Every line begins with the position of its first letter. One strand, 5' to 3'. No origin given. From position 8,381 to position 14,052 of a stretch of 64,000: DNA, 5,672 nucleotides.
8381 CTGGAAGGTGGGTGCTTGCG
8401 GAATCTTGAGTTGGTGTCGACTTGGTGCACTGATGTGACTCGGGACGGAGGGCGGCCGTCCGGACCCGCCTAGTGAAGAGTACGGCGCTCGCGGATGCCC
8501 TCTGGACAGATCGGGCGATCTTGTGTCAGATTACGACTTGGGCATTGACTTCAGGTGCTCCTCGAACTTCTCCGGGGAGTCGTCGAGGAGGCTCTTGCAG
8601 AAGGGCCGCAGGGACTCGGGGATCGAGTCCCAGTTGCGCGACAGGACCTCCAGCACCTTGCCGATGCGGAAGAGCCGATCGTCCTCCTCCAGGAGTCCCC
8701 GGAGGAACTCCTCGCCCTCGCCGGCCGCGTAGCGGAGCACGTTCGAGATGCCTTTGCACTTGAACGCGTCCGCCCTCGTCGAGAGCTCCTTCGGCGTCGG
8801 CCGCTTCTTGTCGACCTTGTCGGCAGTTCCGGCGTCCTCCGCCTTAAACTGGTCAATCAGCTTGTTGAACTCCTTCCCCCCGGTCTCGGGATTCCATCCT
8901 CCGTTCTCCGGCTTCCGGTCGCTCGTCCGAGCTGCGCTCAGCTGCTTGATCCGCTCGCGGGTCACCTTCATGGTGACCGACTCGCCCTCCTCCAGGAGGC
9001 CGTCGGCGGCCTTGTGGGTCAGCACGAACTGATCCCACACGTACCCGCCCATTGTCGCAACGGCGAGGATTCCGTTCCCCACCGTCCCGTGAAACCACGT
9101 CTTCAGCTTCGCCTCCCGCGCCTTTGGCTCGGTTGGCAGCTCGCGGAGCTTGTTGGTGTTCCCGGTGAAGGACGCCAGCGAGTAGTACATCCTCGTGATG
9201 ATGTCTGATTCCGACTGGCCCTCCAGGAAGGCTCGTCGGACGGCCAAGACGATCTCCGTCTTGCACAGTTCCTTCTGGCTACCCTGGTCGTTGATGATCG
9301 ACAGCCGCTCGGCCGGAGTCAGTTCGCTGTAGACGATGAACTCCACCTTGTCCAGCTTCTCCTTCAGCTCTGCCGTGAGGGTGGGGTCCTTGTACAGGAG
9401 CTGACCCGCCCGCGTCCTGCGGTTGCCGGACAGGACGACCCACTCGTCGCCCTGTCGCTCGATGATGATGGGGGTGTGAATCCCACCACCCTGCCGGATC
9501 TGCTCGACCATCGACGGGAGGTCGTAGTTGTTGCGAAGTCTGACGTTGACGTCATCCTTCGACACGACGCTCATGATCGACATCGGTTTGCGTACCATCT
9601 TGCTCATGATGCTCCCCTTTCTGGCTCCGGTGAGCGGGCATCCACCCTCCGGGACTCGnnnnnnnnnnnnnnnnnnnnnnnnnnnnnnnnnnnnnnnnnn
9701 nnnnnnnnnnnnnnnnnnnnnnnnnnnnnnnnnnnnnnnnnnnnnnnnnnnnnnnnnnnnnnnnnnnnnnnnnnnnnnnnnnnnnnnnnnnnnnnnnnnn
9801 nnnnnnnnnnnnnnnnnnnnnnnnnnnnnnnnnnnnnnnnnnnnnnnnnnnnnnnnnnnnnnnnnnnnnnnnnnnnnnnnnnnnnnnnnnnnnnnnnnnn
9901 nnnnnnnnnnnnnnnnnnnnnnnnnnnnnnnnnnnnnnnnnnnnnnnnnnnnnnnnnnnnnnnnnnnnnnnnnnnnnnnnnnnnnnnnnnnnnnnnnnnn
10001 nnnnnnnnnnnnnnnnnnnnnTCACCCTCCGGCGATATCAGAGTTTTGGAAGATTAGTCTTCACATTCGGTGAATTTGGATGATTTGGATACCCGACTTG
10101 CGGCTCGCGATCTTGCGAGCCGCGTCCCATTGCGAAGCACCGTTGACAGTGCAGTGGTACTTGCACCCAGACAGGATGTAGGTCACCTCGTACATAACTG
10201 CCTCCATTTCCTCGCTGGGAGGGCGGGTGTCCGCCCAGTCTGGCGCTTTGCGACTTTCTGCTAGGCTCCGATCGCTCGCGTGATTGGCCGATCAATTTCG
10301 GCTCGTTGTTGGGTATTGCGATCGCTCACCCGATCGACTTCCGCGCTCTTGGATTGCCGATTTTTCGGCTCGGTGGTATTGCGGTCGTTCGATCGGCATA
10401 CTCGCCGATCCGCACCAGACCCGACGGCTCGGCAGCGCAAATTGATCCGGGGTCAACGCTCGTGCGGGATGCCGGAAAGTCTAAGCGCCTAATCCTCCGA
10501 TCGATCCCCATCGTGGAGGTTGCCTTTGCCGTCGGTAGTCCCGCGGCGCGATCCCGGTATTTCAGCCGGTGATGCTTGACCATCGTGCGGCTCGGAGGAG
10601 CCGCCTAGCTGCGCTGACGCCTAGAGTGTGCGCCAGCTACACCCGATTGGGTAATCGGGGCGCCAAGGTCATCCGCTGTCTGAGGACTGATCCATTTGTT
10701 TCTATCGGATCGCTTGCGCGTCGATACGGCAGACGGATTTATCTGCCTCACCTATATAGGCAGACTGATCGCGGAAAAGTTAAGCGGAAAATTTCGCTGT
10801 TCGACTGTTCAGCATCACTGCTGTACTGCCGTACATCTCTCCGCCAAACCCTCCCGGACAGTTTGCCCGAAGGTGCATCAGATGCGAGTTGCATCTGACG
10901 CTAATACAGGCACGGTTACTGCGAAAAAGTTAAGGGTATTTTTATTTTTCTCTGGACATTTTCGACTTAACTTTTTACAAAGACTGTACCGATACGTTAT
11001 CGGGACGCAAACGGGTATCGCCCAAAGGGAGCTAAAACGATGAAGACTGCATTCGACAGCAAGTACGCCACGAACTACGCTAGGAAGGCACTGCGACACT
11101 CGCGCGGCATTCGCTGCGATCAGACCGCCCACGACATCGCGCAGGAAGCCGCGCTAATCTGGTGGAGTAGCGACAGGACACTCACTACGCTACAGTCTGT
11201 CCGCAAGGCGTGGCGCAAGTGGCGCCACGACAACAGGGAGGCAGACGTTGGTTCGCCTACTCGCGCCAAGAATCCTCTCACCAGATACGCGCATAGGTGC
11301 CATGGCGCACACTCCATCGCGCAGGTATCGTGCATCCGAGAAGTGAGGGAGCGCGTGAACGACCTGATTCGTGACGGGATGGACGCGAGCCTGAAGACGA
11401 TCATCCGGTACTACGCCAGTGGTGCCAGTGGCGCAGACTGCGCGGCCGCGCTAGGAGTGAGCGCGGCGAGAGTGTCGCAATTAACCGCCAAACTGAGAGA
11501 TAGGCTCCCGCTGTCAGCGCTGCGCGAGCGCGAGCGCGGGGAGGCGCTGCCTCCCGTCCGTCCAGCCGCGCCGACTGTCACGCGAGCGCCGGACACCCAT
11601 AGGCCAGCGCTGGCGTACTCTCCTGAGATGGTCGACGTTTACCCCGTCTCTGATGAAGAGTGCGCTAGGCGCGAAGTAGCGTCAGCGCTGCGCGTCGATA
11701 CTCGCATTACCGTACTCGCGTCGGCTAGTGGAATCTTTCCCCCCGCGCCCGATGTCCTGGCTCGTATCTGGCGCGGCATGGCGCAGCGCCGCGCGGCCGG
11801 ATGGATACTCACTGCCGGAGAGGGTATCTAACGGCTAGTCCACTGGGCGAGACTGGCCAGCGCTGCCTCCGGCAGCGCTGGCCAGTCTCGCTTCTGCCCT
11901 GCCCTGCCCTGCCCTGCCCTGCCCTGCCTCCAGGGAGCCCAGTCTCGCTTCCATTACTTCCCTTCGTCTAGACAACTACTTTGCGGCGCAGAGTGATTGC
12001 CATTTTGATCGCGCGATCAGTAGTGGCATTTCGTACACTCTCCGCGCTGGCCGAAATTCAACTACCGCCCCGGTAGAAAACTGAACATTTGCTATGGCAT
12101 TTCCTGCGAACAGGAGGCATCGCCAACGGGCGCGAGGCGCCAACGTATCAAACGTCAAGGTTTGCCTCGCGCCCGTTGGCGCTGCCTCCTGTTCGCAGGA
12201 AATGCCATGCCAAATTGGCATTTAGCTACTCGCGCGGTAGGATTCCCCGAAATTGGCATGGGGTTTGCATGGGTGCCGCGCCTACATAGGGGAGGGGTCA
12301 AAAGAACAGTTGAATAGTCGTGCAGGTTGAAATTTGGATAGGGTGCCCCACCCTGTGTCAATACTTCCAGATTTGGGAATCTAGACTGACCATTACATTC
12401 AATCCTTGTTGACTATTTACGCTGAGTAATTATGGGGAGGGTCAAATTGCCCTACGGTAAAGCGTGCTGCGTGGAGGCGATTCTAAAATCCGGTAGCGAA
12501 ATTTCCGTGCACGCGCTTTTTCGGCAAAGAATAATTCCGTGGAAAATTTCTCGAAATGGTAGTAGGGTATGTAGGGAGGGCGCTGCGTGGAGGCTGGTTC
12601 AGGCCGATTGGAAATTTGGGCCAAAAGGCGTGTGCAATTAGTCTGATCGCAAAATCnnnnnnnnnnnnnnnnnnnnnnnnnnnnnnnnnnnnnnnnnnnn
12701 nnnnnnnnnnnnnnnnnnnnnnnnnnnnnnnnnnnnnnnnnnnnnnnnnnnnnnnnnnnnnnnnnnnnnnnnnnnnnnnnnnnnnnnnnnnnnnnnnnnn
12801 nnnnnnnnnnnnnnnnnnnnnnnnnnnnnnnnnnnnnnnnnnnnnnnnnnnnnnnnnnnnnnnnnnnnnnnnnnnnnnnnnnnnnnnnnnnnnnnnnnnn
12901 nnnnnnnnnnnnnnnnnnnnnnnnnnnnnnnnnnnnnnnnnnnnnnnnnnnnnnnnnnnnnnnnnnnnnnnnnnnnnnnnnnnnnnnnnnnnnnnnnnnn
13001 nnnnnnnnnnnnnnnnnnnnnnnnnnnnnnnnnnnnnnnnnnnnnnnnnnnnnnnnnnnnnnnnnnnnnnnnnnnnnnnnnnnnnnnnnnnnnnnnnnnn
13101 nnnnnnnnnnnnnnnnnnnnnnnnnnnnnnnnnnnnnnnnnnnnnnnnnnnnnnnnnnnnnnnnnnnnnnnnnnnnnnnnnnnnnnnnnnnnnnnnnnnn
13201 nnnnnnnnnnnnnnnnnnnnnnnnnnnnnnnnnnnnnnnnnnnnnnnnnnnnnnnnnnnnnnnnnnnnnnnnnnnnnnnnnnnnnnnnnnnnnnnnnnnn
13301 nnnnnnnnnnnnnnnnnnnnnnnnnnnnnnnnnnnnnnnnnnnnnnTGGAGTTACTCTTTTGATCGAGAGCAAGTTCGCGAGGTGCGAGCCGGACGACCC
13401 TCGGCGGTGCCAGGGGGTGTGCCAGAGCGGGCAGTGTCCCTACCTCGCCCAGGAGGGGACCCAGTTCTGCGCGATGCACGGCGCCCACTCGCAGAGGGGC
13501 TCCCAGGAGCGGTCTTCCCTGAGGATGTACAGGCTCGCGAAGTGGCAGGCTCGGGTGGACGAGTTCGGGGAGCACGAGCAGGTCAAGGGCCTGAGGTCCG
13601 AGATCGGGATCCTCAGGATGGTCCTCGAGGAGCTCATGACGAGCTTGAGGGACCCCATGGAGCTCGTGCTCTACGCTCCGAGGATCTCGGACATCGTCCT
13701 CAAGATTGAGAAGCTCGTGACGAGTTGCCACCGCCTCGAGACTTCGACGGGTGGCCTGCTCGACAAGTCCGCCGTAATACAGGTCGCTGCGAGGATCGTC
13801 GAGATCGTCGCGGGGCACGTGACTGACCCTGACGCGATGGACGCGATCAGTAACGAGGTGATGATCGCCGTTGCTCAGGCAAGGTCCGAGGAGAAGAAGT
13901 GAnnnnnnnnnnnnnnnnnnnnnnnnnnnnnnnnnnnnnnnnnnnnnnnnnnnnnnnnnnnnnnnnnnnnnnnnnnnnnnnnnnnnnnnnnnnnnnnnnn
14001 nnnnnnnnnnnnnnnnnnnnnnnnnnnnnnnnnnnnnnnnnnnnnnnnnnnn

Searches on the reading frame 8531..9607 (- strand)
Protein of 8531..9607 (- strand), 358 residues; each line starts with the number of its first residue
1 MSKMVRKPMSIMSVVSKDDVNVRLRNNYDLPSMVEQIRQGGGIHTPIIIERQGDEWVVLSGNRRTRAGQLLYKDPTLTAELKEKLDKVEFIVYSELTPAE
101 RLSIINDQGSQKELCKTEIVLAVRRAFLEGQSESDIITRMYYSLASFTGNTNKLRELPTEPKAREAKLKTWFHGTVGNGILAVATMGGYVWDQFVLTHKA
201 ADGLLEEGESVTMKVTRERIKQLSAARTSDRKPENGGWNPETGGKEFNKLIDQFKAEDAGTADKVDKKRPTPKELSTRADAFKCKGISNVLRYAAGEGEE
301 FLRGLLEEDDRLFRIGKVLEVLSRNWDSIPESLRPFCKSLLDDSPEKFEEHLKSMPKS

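Call 11: search_protein_families(library=pfam, proteins=[window:8531-9607:-], max_evalue=0.01)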
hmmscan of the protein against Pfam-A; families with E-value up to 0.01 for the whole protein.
window:8531-9607:- (358 aa): 0 families

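Call 29: search_protein_families(library=phrogs, proteins=[window:8531-9607:-], max_evalue=0.01)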
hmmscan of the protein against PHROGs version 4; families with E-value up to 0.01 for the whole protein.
window:8531-9607:- (358 aa): 5 families
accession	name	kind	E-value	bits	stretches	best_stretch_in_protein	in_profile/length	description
phrog_4715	-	DNA, RNA and nucleotide metabolism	8.8e-06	25.4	1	27-125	168-257/630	ParB-like partition protein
phrog_1033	-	DNA, RNA and nucleotide metabolism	0.00018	22.4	1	31-164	55-185/334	ParB-like partition protein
phrog_3694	-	unknown function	0.0025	18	1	23-106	39-122/376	-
phrog_3951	-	unknown function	0.0065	17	0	23-73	37-88/301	-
phrog_620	-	DNA, RNA and nucleotide metabolism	0.0068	17.5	0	14-100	16-86/217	ParB-like partition protein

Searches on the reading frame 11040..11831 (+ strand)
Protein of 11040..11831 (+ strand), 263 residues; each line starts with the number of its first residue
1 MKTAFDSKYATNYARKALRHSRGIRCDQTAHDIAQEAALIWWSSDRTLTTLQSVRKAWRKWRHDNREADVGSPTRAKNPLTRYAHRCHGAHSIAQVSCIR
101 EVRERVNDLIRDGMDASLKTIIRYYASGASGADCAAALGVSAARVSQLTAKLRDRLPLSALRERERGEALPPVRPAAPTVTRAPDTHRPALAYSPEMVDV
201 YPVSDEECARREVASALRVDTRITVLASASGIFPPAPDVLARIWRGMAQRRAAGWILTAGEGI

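Call 11: search_protein_families(library=pfam, proteins=[window:11040-11831:+], max_evalue=0.01)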
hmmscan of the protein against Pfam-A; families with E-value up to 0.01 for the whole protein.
window:11040-11831:+ (263 aa): 1 family
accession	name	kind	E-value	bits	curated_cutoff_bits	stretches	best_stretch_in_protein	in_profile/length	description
PF13518.12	HTH_28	-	0.00062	20.2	25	0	121-153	5-37/52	Helix-turn-helix domain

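Call 29: search_protein_families(library=phrogs, proteins=[window:11040-11831:+], max_evalue=0.01)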
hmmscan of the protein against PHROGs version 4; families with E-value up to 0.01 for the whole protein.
window:11040-11831:+ (263 aa): 2 families
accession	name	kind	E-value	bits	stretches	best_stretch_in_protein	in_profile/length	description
phrog_686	-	DNA, RNA and nucleotide metabolism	4.7e-05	24.6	1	114-152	33-72/76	HTH DNA binding protein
phrog_8245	-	moron, auxiliary metabolic gene and host takeover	0.00049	21.3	1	95-150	72-127/129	HicB-like antitoxin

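Call 58: search_solved_structures(query=window:11040-11831:+, max_evalue=10)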
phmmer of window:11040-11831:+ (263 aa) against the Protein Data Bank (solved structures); distinct sequences matched with E-value up to 10: 2.
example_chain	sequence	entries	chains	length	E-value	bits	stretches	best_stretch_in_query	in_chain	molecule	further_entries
6pfv_A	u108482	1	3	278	0.38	13.4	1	96-151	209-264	RNA polymerase sigma factor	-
6pfj_A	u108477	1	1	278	0.38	13.4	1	96-151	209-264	RNA polymerase sigma factor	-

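Call 63: find_homologous_proteins(query=window:11040-11831:+, max_evalue=0.001)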
Query window:11040-11831:+ (263 aa): 1 proteins with E <= 0.001 among 3685 candidates.
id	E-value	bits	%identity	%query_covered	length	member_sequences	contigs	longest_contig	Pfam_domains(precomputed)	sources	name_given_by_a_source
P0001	2.7e-169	579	100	100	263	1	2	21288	-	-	-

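Call 97: search_protein_families(library=ncbifam, proteins=[window:11040-11831:+], max_evalue=0.01)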
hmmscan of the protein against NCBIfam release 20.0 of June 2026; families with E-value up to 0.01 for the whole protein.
window:11040-11831:+ (263 aa): 1 family
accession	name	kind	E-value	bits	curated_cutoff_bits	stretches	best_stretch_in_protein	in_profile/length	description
TIGR02937.1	sigma70-ECF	superfamily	0.0034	17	42.9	0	81-156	86-161/165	sigma-70 family RNA polymerase sigma factor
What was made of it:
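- Tried and rejected: Gene 11040-11831 as 'the' sigma: it has only weak sigma-like hits (E 0.38 in the PDB, 0.0034 in NCBIfam; calls 58, 97) and no homologue among 5.8 billion proteins (call 63).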

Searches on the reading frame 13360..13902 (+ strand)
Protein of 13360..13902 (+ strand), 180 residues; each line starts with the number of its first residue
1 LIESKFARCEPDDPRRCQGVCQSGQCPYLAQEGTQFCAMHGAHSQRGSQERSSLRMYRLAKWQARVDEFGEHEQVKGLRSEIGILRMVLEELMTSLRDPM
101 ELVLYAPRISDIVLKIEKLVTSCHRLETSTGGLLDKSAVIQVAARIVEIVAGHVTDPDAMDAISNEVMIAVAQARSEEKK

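Call 10: search_protein_families(library=pfam, proteins=[window:13360-13902:+], max_evalue=0.01)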
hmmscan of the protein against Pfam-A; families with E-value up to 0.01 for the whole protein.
window:13360-13902:+ (180 aa): 0 families

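Call 29: search_protein_families(library=phrogs, proteins=[window:13360-13902:+], max_evalue=0.01)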
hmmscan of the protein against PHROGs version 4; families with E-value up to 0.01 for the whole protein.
window:13360-13902:+ (180 aa): 1 family
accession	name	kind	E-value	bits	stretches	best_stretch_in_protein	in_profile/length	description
phrog_3678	-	unknown function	4.9e-05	24.3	1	8-93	4-86/213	-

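Call 50: find_related_loci(query=window:13360-13902:+, collection=viral_contigs, flank=3000)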
Query window:13360-13902:+ (180 aa) in viral_contigs; peptide patterns used: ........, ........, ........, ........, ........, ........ (x = any residue, [..] = any of these).
16 stretches matched a pattern, but none encodes a relative of the query by tblastn (E <= 1e-3).
